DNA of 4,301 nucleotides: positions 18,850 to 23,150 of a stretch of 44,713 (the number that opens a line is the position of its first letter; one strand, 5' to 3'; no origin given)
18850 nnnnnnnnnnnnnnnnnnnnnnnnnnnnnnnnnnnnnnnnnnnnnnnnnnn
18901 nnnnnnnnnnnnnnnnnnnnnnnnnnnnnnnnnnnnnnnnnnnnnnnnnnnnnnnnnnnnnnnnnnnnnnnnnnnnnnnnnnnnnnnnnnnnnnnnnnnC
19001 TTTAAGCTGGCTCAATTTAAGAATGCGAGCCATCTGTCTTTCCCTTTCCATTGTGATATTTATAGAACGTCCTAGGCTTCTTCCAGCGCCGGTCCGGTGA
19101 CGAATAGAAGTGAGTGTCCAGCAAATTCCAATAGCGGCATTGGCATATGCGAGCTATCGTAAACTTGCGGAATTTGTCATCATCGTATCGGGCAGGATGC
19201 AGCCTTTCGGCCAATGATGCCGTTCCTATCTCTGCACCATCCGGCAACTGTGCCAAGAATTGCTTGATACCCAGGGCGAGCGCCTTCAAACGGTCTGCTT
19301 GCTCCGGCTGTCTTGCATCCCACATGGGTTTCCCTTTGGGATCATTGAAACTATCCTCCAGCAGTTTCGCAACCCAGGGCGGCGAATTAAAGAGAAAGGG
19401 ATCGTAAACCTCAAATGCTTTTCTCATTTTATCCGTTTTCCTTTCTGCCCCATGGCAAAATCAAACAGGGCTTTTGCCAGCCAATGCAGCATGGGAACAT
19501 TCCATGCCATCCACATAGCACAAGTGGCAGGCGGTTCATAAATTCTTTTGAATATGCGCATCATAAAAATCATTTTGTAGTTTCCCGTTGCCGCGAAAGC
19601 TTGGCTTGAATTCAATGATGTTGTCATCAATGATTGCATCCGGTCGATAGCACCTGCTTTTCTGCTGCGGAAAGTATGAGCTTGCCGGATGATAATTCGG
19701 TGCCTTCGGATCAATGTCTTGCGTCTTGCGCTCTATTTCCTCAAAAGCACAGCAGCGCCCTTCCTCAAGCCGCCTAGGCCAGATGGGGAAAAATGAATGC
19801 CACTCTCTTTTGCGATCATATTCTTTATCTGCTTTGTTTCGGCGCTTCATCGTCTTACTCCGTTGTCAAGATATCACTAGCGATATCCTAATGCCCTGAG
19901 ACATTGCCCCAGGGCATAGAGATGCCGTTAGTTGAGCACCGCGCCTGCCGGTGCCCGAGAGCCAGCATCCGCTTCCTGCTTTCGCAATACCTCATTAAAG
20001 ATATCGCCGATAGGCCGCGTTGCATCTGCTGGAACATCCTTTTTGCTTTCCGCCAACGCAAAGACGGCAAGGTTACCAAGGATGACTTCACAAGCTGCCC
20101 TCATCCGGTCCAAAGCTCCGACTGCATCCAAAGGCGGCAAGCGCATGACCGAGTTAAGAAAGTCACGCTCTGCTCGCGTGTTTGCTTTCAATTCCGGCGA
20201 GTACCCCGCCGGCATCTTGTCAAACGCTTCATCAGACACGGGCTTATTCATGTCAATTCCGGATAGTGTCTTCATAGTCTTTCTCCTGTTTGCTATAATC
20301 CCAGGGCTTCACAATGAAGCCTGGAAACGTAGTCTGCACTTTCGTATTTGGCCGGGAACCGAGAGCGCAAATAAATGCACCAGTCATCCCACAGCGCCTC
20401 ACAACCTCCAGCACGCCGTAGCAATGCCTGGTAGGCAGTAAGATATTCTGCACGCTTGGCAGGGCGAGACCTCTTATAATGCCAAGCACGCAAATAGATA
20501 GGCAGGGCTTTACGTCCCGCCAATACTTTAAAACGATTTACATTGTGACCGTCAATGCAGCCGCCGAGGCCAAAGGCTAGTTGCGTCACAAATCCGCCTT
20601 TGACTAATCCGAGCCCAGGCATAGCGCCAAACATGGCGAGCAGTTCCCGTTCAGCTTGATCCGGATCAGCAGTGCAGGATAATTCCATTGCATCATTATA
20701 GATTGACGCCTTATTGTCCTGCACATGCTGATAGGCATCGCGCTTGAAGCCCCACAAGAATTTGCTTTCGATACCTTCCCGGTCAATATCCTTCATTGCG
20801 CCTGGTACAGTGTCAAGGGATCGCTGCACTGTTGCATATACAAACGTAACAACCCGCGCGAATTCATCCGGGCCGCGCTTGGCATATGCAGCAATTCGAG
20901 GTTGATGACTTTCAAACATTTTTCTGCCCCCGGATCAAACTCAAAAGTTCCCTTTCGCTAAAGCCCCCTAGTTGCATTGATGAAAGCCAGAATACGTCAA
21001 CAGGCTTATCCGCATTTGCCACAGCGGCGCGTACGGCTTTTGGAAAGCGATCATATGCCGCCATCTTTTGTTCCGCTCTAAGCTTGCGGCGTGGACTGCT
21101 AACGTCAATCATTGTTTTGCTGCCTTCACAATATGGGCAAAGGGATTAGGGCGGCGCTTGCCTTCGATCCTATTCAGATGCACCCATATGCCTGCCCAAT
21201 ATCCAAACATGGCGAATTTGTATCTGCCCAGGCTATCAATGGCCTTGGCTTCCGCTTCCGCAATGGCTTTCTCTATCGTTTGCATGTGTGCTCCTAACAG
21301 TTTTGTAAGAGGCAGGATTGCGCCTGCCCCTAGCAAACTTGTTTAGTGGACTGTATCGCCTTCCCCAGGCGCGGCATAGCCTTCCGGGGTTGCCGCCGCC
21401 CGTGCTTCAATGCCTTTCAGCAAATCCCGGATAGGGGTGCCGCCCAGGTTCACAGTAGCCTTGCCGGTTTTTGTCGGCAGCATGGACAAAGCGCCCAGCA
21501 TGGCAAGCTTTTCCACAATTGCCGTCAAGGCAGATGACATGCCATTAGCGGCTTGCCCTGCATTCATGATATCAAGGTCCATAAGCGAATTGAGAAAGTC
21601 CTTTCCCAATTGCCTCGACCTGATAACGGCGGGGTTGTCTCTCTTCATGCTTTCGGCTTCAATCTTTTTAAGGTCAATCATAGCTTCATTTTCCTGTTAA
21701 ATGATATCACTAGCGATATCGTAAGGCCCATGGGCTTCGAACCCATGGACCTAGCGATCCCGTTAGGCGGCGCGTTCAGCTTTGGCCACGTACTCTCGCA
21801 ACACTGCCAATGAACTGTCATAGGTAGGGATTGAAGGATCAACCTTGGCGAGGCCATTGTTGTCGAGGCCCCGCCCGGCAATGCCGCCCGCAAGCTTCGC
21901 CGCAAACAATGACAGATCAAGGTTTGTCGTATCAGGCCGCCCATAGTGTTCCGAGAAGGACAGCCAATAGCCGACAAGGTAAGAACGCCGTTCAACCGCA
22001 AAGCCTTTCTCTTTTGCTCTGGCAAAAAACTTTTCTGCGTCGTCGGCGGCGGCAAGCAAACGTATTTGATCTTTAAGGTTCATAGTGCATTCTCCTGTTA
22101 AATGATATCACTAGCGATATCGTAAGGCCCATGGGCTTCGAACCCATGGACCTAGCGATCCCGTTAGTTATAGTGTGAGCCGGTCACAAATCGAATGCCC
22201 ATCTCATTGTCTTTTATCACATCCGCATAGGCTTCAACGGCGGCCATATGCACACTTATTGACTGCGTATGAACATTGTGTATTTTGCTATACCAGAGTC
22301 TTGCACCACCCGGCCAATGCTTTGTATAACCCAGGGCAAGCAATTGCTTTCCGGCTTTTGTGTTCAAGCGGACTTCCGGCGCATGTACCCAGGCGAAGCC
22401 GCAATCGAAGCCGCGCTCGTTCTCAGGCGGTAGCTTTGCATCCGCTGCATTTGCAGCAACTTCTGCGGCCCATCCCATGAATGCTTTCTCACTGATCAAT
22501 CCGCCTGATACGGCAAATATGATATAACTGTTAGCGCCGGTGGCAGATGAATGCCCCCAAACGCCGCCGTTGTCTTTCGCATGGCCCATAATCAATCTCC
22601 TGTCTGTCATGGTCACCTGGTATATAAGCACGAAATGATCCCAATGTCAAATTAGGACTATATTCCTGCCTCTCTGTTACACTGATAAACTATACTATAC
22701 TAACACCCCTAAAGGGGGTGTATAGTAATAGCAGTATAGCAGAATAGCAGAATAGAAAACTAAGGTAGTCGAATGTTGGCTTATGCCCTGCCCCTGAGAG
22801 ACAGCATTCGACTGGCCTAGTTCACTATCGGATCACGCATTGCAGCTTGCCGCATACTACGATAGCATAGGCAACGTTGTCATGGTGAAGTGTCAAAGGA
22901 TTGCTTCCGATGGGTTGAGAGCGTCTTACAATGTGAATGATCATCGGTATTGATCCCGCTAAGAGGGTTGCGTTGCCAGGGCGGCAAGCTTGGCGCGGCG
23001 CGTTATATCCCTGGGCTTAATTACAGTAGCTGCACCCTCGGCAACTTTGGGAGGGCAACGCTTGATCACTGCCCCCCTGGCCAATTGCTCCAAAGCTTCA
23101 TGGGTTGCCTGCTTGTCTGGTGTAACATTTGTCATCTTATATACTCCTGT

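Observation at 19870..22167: Three conserved intergenic cassettes: stop, hairpin, 18-bp quasi-palindrome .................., RBS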

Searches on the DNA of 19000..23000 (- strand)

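Call 6: search_dna_similar(query=window:19000-23000:-, collection=phages, mode=distant)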
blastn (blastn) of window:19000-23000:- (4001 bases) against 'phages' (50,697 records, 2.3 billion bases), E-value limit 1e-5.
No match.

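Call 45: build_rna_model(alignment_id=A3, structure=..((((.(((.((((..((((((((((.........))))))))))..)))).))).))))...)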
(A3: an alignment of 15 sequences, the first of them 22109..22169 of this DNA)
Model R1 built from alignment A3 (15 sequences, 64 columns); structure: as given.
model positions 56; base pairs 21; branch points 0; effective number of sequences 9.39; information 0.994 bits per position. Calibrated on 0.2 Mb of random sequence (short: E-values are rough).
structure used (alignment columns):
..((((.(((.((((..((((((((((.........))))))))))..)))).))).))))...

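Call 46: search_with_rna_model(model_id=R1, sources=[window, L012, L013, L014, L015, L016, L017, L018, L019, L020, L021, L022, L023, L024, L025, L026, L027, L028, L029, L030, L031, L032, L033, L034, L035, L036, L037, L038, L039, L040, L041, L042, L043, L044, L045, L046, L047, L048, L049, L050, L051, L052, L053, L054, L055, L056, L057, L058, L059, L060, L061, L062, L063, L064, L065, L066, L067, L068, L069, L070, L071, L072, L073, L074, L075, L076, L077, L078, L079, L080, L081, L082, L083, L084, L085, L086, L087, L088, L089, L090, L091, L092, L093, L094, L095, L096, L097, L098], max_evalue=1)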
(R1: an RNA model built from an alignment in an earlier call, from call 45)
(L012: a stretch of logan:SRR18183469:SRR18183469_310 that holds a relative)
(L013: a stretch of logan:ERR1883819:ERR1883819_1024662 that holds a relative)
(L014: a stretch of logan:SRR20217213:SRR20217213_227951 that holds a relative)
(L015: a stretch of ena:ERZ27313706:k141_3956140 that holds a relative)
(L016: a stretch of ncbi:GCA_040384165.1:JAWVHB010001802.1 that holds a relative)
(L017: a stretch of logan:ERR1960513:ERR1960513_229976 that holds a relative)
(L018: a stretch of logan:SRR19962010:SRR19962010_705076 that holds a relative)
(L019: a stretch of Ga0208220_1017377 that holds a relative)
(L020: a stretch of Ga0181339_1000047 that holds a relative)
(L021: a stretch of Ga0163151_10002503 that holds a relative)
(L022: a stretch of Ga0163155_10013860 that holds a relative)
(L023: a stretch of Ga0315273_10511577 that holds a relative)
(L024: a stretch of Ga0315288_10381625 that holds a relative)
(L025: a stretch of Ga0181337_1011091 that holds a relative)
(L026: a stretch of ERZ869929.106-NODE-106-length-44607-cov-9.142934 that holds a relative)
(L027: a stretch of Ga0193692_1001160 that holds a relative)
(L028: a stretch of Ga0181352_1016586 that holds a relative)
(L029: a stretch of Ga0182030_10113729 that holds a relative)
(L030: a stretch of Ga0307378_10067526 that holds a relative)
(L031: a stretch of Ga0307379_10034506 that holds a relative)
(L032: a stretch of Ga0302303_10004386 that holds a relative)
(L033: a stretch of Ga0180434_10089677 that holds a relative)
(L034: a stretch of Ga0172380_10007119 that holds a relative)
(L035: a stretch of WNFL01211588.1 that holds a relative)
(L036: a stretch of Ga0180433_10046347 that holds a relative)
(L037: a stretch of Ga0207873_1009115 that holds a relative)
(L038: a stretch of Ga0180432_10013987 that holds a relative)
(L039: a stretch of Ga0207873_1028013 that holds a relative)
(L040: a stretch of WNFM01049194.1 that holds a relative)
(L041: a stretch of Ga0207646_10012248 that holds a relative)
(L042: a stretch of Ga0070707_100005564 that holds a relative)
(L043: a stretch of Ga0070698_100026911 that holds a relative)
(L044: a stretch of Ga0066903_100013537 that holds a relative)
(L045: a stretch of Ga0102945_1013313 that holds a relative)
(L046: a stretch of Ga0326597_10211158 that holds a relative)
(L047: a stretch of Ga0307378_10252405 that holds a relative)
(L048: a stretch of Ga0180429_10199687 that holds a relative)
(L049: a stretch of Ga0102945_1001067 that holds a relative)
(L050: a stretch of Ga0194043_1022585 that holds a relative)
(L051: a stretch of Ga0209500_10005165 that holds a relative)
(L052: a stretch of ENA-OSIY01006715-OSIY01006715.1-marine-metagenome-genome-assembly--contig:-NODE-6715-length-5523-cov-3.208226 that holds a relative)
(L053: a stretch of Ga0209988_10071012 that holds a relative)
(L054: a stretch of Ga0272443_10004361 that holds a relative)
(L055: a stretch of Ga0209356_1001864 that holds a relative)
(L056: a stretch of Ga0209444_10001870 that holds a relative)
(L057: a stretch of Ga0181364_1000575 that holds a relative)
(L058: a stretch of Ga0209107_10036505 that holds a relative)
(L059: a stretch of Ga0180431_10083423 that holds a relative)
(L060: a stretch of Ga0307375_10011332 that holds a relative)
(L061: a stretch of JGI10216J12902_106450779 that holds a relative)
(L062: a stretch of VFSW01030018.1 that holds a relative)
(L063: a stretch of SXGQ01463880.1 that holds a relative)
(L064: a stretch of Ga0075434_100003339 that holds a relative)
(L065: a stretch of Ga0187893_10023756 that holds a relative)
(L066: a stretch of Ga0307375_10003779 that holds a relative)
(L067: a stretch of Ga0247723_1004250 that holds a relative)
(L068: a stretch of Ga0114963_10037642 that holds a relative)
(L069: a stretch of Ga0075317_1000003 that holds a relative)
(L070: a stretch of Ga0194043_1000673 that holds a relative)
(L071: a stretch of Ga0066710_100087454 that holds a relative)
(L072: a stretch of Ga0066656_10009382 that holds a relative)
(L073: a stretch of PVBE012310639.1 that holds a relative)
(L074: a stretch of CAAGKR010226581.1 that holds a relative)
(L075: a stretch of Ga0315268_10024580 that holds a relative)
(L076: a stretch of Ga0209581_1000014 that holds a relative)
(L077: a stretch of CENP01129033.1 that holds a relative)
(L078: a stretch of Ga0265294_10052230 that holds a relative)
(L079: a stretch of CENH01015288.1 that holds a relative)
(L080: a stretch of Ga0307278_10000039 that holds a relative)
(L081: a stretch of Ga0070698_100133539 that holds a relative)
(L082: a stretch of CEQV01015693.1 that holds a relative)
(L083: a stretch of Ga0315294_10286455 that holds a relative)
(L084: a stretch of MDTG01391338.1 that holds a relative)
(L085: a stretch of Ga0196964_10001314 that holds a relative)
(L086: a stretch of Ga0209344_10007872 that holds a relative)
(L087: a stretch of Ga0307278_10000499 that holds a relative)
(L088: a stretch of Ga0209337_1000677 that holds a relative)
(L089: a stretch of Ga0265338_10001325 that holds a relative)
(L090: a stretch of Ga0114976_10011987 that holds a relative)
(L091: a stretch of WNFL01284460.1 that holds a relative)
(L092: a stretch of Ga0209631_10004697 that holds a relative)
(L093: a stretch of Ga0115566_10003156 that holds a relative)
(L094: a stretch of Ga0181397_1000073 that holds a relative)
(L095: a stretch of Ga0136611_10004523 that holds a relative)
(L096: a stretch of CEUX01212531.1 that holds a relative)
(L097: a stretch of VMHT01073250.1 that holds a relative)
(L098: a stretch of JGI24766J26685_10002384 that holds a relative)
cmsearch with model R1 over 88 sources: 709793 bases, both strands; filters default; matches with E-value up to 1: 31.
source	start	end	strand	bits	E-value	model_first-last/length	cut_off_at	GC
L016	14067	14122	-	77.8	1.8e-18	1-56/56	no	0.57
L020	11961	12016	-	77.2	2.7e-18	1-56/56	no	0.61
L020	12843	12898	-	75.5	7.8e-18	1-56/56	no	0.55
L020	13985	14040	-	72.5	5.6e-17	1-56/56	no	0.59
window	22109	22169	-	71.1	1.4e-16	1-56/56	no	0.54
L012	13931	13986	-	70.5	2.2e-16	1-56/56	no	0.5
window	21292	21347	-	67.8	1.3e-15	1-56/56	no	0.46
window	21708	21768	-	67.4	1.7e-15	1-56/56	no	0.57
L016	13517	13572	-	67.1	2e-15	1-56/56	no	0.5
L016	15768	15823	-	65.9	4.5e-15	1-56/56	no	0.54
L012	13323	13378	-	63.6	2e-14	1-56/56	no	0.52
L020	13574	13629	-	63.1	2.8e-14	1-56/56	no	0.52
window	19875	19933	-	60.5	1.5e-13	1-56/56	no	0.51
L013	13486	13541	-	58.4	6e-13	1-56/56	no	0.5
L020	11562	11622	-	57.9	8.8e-13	1-56/56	no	0.49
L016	16424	16477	-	55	5.8e-12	1-56/56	no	0.52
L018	13604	13659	-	50.7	9.8e-11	1-56/56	no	0.54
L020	11961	12016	+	36.8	9.3e-07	1-56/56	no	0.61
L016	14067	14122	+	33.8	6.5e-06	1-56/56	no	0.57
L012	13323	13378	+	29.7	9.8e-05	1-56/56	no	0.52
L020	12843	12898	+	29.7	0.0001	1-56/56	no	0.55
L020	13985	14040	+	26.3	0.00096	1-56/56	no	0.59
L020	13574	13629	+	23.8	0.0049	1-56/56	no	0.52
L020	11562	11622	+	20.5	0.043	1-56/56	no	0.49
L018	13604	13659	+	19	0.11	1-56/56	no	0.54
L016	13517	13572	+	17.8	0.26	1-56/56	no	0.5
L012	13931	13986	+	17.3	0.35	1-56/56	no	0.5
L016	16424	16479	+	17.2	0.38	1-56/56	no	0.54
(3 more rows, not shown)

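Call 51: search_with_rna_model(model_id=R1, sources=[L179, L180, L181, L014, L015, L017, L018, L021, L022, L026, L099, L100], max_evalue=10, show_alignments=4)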
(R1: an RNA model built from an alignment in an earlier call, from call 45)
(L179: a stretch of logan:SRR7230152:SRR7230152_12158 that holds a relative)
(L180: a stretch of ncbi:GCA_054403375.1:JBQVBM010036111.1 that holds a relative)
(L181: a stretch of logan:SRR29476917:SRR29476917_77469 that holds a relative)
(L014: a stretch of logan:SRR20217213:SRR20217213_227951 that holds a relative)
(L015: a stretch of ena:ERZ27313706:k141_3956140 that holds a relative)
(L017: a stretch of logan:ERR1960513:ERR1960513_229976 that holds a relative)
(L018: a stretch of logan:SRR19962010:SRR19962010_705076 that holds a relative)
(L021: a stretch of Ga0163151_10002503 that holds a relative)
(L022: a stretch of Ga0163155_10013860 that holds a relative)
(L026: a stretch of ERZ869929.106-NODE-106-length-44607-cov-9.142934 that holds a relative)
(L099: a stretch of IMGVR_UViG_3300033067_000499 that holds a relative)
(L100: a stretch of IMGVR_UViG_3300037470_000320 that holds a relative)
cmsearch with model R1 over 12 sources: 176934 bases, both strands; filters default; matches with E-value up to 10: 2.
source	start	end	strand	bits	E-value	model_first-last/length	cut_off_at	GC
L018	13604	13659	-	50.7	2.4e-11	1-56/56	no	0.54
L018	13604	13659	+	19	0.028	1-56/56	no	0.54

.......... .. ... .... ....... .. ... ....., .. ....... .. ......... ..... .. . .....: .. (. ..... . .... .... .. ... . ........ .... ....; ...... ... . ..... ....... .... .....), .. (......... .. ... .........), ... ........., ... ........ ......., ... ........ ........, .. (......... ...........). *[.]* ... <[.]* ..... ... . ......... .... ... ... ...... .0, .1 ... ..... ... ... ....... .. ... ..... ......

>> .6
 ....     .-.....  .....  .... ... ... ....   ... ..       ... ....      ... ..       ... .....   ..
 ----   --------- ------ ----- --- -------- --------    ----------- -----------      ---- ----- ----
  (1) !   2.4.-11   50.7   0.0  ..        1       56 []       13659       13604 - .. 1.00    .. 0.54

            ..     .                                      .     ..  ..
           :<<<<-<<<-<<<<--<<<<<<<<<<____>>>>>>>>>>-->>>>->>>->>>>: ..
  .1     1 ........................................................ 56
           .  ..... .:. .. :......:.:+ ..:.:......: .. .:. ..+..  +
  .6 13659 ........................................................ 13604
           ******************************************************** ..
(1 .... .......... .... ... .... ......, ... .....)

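Call 53: search_rna_families(source=window, start=19800, end=22250, threshold=evalue, max_evalue=10)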
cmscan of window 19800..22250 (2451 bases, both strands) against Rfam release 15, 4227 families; matches with E-value up to 10: 3.
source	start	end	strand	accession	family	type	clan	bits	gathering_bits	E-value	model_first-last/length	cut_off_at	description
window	22109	22168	+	RF01011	mir-605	Gene; miRNA;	-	21.9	98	0.45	1-82/82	no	mir-605 microRNA precursor family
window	20157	20223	-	RF00116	C0465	Gene; sRNA;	-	17.8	40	6.5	1-78/78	no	C0465 RNA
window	21954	22017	+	RF00489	ctRNA_p42d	Gene; antisense;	-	15.6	50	9.9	1-46/46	no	ctRNA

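Call 69: search_with_rna_model(model_id=R1, sources=[window, L012, L013, L016, L018, L020], max_evalue=1e-9, make_alignment=true)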
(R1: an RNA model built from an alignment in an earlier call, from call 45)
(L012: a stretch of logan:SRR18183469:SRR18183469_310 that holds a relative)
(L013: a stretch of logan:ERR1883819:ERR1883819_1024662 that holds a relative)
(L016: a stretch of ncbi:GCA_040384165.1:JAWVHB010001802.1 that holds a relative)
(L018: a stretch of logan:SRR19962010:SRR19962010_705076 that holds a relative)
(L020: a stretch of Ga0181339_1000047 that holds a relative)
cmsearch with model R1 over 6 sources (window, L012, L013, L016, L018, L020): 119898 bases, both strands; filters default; matches with E-value up to 1e-9: 17.
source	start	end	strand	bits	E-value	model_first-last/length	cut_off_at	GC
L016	14067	14122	-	77.8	3e-19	1-56/56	no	0.57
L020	11961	12016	-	77.2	4.5e-19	1-56/56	no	0.61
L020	12843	12898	-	75.5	1.3e-18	1-56/56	no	0.55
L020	13985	14040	-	72.5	9.4e-18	1-56/56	no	0.59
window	22109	22169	-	71.1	2.4e-17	1-56/56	no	0.54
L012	13931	13986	-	70.5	3.7e-17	1-56/56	no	0.5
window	21292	21347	-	67.8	2.1e-16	1-56/56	no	0.46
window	21708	21768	-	67.4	2.8e-16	1-56/56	no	0.57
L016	13517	13572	-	67.1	3.4e-16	1-56/56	no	0.5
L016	15768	15823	-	65.9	7.6e-16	1-56/56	no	0.54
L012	13323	13378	-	63.6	3.4e-15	1-56/56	no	0.52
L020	13574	13629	-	63.1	4.7e-15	1-56/56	no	0.52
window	19875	19933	-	60.5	2.5e-14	1-56/56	no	0.51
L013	13486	13541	-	58.4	1e-13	1-56/56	no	0.5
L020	11562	11622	-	57.9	1.5e-13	1-56/56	no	0.49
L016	16424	16477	-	55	9.8e-13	1-56/56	no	0.52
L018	13604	13659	-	50.7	1.7e-11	1-56/56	no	0.54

Alignment A4: 17 matches aligned to the model, 61 columns, each read 5' to 3' on its own strand. Consensus structure (alignment columns), stored with it:
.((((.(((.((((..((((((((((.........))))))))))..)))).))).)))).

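Call 76: search_with_rna_model(model_id=R1, sources=[L184, L182, L019, L022], max_evalue=1, filters=off)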
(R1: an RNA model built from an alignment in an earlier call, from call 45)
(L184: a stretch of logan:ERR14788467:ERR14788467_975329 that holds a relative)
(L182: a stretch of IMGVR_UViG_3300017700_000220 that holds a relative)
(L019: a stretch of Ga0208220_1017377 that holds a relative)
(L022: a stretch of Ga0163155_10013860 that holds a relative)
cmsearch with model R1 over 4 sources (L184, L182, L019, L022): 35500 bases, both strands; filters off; matches with E-value up to 1: 10.
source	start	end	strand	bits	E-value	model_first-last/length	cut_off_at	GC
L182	9628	9683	-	77.1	1.3e-19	1-56/56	no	0.61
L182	10510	10565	-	75.5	3.9e-19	1-56/56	no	0.55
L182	11652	11707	-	72.5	2.8e-18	1-56/56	no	0.59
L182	11241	11296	-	63.1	1.4e-15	1-56/56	no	0.52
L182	9229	9289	-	57.9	4.4e-14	1-56/56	no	0.49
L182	9628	9683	+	36.8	4.7e-08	1-56/56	no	0.61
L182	10510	10565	+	29.6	5.1e-06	1-56/56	no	0.55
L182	11652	11707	+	26.3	4.8e-05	1-56/56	no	0.59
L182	11241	11296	+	23.8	0.00025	1-56/56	no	0.52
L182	9229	9289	+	20.5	0.0022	1-56/56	no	0.49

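Call 77: search_with_rna_model(model_id=R1, source=window, max_evalue=5, filters=off)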
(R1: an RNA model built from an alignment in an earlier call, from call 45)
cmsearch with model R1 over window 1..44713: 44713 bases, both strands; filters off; matches with E-value up to 5: 12.
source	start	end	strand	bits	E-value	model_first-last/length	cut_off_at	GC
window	22109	22169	-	71.1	8.8e-18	1-56/56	no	0.54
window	21292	21347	-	67.8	7.9e-17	1-56/56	no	0.46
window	21708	21768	-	67.4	1e-16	1-56/56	no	0.57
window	19875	19933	-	60.5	9.4e-15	1-56/56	no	0.51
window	22109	22169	+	29.7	6.4e-06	1-56/56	no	0.54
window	21708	21768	+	27.1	3.4e-05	1-56/56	no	0.57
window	21292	21348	+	17.9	0.015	1-56/56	no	0.47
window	19875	19933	+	15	0.1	1-56/56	no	0.51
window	4482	4517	+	14.3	0.16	1-56/56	no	0.36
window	27463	27493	-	10.5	2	1-56/56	no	0.39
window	737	762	-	9.4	4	1-56/56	no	0.73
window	35663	35707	+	9.3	4.2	1-56/56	no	0.42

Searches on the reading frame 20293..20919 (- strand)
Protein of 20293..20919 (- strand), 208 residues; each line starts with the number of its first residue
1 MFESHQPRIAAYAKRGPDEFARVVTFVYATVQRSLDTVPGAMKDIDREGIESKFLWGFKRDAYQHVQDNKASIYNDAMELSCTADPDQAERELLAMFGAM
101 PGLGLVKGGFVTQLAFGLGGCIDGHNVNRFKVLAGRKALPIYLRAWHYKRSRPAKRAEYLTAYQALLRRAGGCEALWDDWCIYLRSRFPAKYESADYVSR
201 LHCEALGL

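Call 12: search_protein_families(library=phrogs, proteins=[window:20293-20919:-], max_evalue=0.01)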
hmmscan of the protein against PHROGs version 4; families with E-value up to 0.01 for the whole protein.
window:20293-20919:- (208 aa): 0 families

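Call 13: search_protein_families(library=pfam, proteins=[window:20293-20919:-], max_evalue=0.01)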
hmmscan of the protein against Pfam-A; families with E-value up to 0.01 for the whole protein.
window:20293-20919:- (208 aa): 0 families

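Call 14: find_related_loci(query=window:20293-20919:-, collection=viral_contigs, flank=6000)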
Query window:20293-20919:- (208 aa) in viral_contigs; peptide patterns used: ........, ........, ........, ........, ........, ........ (x = any residue, [..] = any of these).
No stretch of DNA in the collection matches any of the patterns.

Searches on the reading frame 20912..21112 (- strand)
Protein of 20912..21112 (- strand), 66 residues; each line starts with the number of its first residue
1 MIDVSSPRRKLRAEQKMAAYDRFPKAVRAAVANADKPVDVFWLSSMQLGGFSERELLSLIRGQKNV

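Call 12: search_protein_families(library=phrogs, proteins=[window:20912-21112:-], max_evalue=0.01)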
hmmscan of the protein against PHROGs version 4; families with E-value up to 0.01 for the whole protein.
window:20912-21112:- (66 aa): 0 families

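Call 13: search_protein_families(library=pfam, proteins=[window:20912-21112:-], max_evalue=0.01)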
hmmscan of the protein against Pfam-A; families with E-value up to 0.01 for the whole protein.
window:20912-21112:- (66 aa): 1 family
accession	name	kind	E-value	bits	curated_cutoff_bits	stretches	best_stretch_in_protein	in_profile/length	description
PF20135.4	DUF6525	-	2.8e-05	24.2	23.5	1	5-37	7-39/78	Family of unknown function (DUF6525)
